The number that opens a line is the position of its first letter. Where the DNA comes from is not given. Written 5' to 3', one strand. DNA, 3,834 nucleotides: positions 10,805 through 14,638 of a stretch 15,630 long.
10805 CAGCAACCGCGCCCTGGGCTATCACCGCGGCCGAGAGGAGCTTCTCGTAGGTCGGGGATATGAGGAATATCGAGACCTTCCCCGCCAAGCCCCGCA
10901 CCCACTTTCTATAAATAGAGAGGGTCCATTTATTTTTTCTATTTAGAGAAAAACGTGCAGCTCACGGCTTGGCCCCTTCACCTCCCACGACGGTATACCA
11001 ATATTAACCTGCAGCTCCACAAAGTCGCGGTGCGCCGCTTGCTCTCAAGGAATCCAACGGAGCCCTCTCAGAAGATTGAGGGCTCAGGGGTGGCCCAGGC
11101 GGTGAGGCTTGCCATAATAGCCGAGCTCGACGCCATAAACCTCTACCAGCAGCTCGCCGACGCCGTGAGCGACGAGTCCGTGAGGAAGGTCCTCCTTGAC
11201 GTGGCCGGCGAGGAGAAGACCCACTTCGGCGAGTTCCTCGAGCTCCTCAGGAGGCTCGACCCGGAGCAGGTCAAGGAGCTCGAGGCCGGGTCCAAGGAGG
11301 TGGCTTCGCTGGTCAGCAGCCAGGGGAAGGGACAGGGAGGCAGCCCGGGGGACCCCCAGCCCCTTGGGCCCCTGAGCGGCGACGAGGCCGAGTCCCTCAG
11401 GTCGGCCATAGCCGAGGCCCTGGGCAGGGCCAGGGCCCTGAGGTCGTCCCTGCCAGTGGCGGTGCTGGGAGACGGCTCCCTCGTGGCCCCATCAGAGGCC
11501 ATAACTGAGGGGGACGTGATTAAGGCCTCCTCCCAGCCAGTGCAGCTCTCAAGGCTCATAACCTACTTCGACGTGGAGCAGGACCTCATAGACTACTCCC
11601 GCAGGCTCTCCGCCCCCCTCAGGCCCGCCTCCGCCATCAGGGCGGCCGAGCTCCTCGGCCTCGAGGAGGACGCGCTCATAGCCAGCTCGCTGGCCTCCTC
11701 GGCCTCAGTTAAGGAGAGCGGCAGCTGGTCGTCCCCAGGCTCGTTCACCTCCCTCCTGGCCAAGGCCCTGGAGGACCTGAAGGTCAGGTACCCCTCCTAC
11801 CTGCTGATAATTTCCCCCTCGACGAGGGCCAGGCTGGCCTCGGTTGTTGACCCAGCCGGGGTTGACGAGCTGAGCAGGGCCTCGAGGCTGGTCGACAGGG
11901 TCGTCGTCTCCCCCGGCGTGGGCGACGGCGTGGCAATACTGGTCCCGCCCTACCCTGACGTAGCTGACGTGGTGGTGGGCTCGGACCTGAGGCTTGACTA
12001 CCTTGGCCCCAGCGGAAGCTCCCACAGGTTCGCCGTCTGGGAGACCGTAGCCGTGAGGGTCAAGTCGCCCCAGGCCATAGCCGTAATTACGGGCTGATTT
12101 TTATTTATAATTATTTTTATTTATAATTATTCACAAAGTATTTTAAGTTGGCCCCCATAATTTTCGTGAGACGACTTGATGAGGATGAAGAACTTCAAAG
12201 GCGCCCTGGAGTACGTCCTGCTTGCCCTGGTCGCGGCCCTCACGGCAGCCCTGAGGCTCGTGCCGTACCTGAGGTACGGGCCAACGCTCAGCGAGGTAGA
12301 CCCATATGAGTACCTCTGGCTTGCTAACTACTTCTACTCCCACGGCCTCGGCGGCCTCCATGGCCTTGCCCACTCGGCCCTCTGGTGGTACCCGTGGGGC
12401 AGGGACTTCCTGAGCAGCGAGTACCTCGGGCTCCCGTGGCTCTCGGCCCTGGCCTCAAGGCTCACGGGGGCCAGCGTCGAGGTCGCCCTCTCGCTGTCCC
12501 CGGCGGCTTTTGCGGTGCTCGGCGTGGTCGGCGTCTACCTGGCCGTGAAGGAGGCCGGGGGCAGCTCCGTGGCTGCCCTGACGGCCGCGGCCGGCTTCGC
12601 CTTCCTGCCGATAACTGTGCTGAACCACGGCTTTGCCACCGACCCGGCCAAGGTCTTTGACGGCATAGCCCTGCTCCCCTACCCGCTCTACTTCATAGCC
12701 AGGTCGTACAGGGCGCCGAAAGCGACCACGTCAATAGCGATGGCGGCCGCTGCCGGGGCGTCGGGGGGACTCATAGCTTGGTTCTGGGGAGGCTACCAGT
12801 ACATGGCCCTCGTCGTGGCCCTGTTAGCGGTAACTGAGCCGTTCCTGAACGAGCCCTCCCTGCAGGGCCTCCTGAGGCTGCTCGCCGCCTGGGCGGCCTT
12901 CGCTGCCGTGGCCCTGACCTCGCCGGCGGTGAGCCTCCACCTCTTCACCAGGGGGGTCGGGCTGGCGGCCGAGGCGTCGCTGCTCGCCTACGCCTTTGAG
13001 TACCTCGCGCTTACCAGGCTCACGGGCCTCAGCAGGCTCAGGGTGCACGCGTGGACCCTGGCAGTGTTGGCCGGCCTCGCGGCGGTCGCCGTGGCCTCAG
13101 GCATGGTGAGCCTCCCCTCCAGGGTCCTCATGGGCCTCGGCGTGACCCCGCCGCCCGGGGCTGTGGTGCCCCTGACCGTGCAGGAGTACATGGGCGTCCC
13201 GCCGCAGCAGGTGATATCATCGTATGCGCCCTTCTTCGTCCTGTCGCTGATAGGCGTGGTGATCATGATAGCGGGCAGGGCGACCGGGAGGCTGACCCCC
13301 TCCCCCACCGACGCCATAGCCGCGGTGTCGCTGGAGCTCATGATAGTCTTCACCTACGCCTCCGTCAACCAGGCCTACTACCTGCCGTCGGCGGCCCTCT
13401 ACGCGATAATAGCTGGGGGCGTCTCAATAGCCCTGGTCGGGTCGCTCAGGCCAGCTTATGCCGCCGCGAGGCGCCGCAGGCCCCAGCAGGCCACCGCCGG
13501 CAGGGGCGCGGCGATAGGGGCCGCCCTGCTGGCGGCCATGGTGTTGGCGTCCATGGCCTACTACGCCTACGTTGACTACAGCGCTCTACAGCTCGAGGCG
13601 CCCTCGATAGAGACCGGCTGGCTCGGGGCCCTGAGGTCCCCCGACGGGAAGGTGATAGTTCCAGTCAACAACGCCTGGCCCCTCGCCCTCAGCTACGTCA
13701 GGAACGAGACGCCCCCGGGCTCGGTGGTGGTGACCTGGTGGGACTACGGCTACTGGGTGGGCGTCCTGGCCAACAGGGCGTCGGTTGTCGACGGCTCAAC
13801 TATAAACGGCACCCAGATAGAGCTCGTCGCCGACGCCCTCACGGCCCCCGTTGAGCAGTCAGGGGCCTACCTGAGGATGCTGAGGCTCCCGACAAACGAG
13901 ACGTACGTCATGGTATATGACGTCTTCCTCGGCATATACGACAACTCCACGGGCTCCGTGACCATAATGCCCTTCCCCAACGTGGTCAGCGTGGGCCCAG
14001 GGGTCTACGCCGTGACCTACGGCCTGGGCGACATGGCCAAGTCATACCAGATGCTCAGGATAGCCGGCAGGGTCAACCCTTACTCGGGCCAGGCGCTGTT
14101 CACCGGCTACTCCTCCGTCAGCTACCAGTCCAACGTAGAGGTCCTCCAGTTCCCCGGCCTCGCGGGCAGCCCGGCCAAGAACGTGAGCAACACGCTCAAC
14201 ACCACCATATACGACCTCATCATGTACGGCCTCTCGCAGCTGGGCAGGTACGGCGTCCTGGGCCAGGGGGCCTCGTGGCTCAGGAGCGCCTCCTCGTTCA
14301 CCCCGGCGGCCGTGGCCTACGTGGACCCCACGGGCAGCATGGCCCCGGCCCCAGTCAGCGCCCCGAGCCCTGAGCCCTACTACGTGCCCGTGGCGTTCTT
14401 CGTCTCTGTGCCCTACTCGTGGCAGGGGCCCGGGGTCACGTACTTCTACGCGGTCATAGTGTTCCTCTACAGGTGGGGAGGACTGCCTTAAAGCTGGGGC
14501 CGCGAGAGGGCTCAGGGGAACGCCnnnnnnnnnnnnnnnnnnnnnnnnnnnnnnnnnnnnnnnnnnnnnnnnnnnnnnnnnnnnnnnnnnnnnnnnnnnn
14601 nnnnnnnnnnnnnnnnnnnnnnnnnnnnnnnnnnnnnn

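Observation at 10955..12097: Ferritin-like (Flp) domain fused to a family-1 encapsulin shell: a PfV-type iron nanocompartment gene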

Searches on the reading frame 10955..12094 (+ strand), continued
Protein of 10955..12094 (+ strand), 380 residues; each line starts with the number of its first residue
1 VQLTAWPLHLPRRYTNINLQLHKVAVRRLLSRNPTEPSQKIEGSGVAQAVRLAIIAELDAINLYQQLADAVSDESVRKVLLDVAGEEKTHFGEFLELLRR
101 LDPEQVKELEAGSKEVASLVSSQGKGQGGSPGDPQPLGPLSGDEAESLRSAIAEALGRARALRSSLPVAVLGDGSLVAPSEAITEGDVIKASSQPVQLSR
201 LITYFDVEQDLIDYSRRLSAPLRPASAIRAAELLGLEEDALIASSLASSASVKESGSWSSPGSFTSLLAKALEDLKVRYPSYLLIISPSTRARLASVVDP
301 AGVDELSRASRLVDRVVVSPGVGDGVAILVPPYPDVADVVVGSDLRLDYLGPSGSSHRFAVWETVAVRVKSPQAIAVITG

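Call 29: fold_search(model_id=the predicted structure, library=pdb)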
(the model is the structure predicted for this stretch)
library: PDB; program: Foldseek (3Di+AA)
matches with E <= 10: 829; with E <= 0.001: 354
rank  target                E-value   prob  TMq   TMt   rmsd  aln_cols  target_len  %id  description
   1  2e0z_A                2.9e-20  1.00  0.58  0.85   2.7       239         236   25  Crystal structure of virus-like particle from Pyrococcus furiosus (released 2007-04-17)
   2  9fy6_B                1.5e-19  1.00  0.61  0.77   2.7       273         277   20  Single particle cryo-EM reconstruction of Bacillus Methanolicus encapsulin nano compartment (released 2025-06-11)
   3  9fy6_A                2.4e-19  1.00  0.60  0.75   3.5       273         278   20  Single particle cryo-EM reconstruction of Bacillus Methanolicus encapsulin nano compartment (released 2025-06-11)
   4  2e0z_C                4.7e-19  1.00  0.56  0.85   2.6       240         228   24  Crystal structure of virus-like particle from Pyrococcus furiosus (released 2007-04-17)
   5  7mh2_B                5.3e-19  1.00  0.60  0.75   3.0       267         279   22  T4GALA Engineered Protein Nanocage (released 2021-09-29)
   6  8vjo_C                1.4e-18  1.00  0.61  0.78   3.7       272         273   23  Cryo-EM structure of Myxococcus xanthus EncA encapsulin shell loaded with EncD cargo (released 2024-05-08)
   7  8rvj_C                1.4e-18  1.00  0.60  0.79   3.4       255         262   22  Engineered Encapsulin P3P4 (released 2024-02-14)
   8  6nj8_A                1.5e-18  1.00  0.62  0.78   2.9       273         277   22  Encapsulin iron storage compartment from Quasibacillus thermotolerans (released 2019-08-07)
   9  8rvj_B                1.5e-18  1.00  0.59  0.78   3.3       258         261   22  Engineered Encapsulin P3P4 (released 2024-02-14)
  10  8rvj_D                1.8e-18  1.00  0.60  0.79   3.4       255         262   22  Engineered Encapsulin P3P4 (released 2024-02-14)
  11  9fy6_C                1.8e-18  1.00  0.58  0.79   3.2       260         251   21  Single particle cryo-EM reconstruction of Bacillus Methanolicus encapsulin nano compartment (released 2025-06-11)
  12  8vjo_B                2.1e-18  1.00  0.61  0.77   3.3       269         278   23  Cryo-EM structure of Myxococcus xanthus EncA encapsulin shell loaded with EncD cargo (released 2024-05-08)
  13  8rvj_A                2.3e-18  1.00  0.61  0.80   3.3       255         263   22  Engineered Encapsulin P3P4 (released 2024-02-14)
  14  8v4q_A                2.3e-18  1.00  0.60  0.79   4.8       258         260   24  Myxococcus xanthus EncA 3xHis pore mutant with tetrahedral symmetry (released 2024-05-22)
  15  9fy6_D                3.3e-18  1.00  0.60  0.82   2.7       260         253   21  Single particle cryo-EM reconstruction of Bacillus Methanolicus encapsulin nano compartment (released 2025-06-11)
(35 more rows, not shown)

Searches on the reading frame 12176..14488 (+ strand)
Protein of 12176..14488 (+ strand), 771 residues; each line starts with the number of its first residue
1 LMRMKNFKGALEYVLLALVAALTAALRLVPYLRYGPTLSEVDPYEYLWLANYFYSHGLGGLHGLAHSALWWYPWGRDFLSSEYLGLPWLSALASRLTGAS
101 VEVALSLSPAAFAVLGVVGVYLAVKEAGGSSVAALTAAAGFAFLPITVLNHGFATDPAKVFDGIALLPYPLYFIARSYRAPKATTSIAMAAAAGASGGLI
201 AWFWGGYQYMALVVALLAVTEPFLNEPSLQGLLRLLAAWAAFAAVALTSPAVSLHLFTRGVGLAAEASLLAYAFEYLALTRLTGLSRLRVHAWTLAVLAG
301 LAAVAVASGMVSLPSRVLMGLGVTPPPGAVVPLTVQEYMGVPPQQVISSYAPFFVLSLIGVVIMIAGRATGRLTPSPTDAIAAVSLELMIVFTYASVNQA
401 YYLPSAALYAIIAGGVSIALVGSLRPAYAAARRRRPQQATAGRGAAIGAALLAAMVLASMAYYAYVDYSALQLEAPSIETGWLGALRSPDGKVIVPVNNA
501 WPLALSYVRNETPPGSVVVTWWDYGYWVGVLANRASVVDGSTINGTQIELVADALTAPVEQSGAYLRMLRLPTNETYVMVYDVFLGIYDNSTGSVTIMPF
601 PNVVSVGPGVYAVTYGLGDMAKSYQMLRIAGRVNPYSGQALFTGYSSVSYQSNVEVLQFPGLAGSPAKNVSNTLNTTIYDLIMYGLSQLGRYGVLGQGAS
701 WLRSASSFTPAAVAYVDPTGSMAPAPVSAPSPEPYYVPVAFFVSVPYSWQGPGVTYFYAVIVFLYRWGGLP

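Call 3: search_protein_families(library=pfam, proteins=[window:12176-14488:+], max_evalue=0.1)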
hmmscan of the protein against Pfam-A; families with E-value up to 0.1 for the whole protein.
window:12176-14488:+ (771 aa): 2 families
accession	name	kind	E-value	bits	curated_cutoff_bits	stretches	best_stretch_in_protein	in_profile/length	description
PF21436.2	STT3-PglB_core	-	2.6e-07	31.7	23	1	516-566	3-53/131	STT3/PglB/AglB core domain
PF22627.1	AglB_core-like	-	0.0068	17.2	27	1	511-563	39-92/111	AglB core domain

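Call 4: search_protein_families(library=ncbifam, proteins=[window:12176-14488:+], max_evalue=0.1)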
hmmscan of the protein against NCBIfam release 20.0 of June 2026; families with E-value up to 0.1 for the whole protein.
window:12176-14488:+ (771 aa): 2 families
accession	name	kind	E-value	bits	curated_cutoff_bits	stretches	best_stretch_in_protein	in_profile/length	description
TIGR04154.1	archaeo_STT3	subfamily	1.5e-10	40.1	450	1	96-537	89-553/831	oligosaccharyl transferase, archaeosortase A system-associated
NF050801.1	ProtGlycPglB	equivalog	0.032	12.7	1300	0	516-545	452-481/713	undecaprenyl-diphosphooligosaccharide--protein glycotransferase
